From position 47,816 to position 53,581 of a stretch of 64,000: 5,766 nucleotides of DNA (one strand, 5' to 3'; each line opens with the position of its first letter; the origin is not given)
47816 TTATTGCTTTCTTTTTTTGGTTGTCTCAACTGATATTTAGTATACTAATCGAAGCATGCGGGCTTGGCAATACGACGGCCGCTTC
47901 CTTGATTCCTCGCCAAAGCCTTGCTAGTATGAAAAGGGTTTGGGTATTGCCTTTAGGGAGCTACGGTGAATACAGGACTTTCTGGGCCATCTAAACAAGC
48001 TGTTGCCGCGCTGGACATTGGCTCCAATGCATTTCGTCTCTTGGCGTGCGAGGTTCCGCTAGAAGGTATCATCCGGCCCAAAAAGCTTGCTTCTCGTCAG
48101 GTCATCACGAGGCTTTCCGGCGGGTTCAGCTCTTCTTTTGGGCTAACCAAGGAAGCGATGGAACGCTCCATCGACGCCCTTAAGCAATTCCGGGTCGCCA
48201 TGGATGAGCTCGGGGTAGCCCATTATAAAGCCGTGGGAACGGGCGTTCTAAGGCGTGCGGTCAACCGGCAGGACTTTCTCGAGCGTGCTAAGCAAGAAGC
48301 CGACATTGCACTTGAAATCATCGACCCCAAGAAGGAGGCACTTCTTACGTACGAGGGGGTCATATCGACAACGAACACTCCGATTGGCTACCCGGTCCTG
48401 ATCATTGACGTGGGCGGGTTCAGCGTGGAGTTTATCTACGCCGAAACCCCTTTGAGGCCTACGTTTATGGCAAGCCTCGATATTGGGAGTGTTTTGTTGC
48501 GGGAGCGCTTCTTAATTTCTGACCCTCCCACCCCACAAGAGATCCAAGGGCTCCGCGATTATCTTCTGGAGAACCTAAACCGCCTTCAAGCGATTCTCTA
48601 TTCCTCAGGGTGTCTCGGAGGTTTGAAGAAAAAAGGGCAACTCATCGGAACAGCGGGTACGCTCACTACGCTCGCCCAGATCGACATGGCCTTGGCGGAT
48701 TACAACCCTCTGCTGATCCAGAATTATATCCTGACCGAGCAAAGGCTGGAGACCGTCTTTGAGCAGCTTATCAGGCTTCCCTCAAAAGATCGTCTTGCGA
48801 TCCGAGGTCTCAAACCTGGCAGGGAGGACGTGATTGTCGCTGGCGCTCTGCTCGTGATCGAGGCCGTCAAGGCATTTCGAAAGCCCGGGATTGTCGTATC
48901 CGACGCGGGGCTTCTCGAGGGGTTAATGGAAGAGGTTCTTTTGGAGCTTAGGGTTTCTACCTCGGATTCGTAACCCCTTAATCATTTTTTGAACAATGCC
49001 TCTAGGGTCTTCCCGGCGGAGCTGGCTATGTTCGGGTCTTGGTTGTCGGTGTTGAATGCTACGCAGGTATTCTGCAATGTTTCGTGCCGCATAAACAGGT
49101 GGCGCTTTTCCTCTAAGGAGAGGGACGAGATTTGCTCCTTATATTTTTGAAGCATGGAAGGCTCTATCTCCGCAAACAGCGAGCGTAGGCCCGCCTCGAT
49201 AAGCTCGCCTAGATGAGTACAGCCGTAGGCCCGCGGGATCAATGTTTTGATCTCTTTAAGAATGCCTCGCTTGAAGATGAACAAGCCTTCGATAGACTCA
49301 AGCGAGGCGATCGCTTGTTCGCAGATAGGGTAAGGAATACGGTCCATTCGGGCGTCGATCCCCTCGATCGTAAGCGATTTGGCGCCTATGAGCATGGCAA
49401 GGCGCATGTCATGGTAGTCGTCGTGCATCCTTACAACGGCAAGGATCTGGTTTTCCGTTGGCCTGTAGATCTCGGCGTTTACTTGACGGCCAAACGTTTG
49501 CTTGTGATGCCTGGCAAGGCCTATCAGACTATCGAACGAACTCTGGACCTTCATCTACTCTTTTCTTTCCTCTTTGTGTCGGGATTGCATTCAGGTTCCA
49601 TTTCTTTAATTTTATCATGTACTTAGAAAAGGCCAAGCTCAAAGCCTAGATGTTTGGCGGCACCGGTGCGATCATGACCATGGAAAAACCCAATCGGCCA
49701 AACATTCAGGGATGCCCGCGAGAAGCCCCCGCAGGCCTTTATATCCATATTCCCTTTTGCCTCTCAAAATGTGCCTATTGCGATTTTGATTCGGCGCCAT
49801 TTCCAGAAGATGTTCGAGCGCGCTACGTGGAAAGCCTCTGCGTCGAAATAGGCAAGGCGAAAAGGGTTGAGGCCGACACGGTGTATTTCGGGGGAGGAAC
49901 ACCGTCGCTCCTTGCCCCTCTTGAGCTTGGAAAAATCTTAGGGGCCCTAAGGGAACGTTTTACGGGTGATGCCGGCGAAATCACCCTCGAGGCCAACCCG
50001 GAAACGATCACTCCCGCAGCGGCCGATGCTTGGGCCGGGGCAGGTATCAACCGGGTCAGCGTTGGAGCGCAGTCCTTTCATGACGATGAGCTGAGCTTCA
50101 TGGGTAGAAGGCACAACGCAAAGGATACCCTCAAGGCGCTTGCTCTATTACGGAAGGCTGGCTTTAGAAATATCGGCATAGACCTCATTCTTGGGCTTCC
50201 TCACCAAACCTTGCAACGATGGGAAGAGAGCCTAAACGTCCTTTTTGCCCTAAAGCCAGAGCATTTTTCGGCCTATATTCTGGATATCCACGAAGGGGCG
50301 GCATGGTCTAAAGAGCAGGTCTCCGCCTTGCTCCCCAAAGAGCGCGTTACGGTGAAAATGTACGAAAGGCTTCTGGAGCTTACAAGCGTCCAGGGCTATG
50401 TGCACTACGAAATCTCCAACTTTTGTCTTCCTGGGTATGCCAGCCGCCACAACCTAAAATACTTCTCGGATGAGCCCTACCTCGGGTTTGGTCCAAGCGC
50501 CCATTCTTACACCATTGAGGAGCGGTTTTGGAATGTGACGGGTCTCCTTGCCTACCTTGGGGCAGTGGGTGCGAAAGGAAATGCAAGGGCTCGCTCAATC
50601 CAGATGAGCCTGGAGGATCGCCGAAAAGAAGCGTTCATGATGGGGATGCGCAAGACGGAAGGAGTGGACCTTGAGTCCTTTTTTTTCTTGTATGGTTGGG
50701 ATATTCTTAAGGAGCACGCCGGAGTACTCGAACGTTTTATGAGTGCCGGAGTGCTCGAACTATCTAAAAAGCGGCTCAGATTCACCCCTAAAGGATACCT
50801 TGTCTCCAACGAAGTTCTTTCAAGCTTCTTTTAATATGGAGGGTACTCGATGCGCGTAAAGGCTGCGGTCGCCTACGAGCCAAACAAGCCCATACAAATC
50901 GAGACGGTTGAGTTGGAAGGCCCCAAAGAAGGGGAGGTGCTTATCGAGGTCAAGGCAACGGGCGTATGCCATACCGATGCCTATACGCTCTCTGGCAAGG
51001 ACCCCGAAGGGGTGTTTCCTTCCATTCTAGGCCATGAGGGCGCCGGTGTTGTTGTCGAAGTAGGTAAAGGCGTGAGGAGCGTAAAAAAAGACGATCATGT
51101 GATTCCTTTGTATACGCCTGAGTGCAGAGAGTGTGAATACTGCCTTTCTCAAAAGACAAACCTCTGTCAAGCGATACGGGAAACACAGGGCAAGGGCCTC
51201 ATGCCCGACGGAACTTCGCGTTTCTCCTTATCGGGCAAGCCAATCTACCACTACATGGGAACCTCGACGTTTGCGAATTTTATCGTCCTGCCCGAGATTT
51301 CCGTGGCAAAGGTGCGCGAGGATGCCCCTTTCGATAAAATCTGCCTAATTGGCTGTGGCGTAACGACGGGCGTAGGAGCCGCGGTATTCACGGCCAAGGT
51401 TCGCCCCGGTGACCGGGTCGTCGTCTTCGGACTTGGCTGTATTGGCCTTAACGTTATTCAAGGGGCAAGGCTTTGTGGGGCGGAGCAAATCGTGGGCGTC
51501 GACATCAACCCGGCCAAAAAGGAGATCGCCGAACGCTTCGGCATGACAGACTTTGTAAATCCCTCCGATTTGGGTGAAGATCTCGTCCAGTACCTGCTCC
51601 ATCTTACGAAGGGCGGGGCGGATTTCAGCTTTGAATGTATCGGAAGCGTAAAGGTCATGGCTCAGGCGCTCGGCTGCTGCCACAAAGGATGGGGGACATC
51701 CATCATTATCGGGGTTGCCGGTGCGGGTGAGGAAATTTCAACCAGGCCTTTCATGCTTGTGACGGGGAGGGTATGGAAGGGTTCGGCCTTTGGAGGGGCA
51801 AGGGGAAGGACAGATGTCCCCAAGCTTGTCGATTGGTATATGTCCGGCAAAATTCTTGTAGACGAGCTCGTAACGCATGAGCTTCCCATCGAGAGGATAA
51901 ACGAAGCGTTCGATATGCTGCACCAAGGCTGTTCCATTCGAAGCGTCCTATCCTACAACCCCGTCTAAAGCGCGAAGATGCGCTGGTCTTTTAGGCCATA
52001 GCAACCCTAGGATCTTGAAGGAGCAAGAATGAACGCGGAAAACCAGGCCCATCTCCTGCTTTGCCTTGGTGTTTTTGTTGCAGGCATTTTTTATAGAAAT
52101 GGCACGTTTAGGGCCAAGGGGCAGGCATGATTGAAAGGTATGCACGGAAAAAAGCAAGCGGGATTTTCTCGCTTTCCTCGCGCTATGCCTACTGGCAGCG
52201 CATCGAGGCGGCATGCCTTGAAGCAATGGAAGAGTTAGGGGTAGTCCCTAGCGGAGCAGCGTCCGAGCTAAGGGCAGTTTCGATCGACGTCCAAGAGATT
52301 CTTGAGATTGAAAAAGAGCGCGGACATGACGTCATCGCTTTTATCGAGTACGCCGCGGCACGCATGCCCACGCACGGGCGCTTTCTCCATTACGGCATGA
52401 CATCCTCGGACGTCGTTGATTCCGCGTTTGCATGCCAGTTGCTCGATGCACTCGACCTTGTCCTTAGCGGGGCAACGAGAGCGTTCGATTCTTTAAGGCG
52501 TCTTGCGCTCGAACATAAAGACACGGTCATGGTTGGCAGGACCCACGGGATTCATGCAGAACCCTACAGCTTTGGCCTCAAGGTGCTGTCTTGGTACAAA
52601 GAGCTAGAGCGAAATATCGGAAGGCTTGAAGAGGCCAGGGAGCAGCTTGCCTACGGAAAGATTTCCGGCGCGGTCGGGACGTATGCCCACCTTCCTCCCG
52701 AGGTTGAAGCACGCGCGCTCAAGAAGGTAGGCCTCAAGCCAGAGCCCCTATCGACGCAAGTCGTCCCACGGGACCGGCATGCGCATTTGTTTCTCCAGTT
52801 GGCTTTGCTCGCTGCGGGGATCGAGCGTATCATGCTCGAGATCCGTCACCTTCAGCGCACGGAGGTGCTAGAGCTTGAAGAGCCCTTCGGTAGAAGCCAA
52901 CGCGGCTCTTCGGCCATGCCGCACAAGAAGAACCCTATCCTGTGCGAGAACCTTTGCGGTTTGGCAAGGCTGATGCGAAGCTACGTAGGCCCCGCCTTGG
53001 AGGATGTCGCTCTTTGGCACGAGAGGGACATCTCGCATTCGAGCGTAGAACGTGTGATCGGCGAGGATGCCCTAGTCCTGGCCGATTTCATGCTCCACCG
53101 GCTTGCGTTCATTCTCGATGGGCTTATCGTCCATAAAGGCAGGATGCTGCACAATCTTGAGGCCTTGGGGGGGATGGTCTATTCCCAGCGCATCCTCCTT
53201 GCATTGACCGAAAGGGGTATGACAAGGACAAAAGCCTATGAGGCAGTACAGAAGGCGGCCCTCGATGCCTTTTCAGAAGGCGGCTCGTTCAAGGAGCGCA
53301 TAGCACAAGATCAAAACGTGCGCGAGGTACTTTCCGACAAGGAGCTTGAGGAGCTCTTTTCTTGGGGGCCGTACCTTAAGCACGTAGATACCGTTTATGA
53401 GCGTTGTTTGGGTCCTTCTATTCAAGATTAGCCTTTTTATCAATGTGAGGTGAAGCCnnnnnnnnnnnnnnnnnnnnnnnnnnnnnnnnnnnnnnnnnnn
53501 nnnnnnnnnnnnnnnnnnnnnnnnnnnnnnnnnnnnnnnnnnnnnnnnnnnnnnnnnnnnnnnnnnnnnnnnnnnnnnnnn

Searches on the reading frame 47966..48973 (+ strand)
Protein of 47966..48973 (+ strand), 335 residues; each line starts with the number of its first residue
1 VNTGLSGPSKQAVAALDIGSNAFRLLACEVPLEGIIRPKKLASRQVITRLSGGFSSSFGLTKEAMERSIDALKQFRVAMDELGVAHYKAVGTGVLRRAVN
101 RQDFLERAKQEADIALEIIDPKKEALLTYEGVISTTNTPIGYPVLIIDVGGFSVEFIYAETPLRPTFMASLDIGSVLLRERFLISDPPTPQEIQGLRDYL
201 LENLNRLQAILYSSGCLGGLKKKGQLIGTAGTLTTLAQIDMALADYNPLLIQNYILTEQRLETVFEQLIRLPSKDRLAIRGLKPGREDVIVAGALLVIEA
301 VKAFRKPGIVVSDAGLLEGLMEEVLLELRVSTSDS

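Call 33: search_protein_families(library=pfam, proteins=[window:47966-48973:+], max_evalue=0.00001)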
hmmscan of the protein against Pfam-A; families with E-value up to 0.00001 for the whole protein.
window:47966-48973:+ (335 aa): 1 family
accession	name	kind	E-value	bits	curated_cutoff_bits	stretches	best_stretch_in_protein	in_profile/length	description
PF02541.22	Ppx-GppA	-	7.2e-56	190.2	27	1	40-326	12-283/285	Ppx/GppA phosphatase family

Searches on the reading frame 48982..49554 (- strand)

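Call 33: search_protein_families(library=pfam, proteins=[window:48982-49554:-], max_evalue=0.00001)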
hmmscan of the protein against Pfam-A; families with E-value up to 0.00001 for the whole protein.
window:48982-49554:- (190 aa): 1 family
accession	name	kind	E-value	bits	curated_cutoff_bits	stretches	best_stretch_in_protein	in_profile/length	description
PF11136.13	DUF2889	-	6.8e-15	55.8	25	1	40-120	37-115/123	Protein of unknown function (DUF2889)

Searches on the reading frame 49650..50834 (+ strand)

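Call 33: search_protein_families(library=pfam, proteins=[window:49650-50834:+], max_evalue=0.00001)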
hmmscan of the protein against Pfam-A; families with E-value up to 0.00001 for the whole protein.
window:49650-50834:+ (394 aa): 2 families
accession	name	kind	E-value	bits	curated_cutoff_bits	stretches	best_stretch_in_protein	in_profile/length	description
PF04055.27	Radical_SAM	-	6.8e-29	101.6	29.5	1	31-196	1-164/166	Radical SAM superfamily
PF06969.22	HemN_C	-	8.4e-13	48.6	24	1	320-385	2-67/67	HemN C-terminal domain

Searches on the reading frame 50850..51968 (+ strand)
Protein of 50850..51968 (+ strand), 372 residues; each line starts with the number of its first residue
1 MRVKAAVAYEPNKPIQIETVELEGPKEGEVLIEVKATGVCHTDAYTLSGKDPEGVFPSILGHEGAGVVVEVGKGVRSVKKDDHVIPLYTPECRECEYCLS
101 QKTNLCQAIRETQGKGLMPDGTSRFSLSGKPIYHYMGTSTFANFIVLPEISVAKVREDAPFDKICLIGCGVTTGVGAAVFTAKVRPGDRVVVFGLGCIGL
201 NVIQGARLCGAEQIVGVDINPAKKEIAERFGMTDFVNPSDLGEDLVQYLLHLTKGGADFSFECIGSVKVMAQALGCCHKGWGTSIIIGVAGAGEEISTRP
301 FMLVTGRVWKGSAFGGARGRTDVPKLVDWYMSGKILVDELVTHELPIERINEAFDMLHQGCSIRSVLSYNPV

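Call 33: search_protein_families(library=pfam, proteins=[window:50850-51968:+], max_evalue=0.00001)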
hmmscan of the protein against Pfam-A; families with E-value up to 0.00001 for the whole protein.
window:50850-51968:+ (372 aa): 2 families
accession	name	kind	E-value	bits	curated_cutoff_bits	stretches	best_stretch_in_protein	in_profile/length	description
PF00107.32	ADH_zinc_N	-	1.2e-26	93.7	31.8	1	198-329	2-126/129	Zinc-binding dehydrogenase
PF08240.17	ADH_N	-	2e-22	79.8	23.5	1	27-155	2-102/104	Alcohol dehydrogenase GroES-like domain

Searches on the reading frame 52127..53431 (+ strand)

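Call 34: search_protein_families(library=pfam, proteins=[window:52127-53431:+], max_evalue=0.00001)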
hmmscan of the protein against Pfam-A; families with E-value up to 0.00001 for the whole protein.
window:52127-53431:+ (434 aa): 2 families
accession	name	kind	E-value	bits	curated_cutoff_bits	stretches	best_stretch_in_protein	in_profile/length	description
PF00206.25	Lyase_1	-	2.8e-46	158.8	27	1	12-280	12-307/312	Lyase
PF10397.14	ADSL_C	-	2.3e-21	76.3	32.7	1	349-426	1-78/79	Adenylosuccinate lyase C-terminus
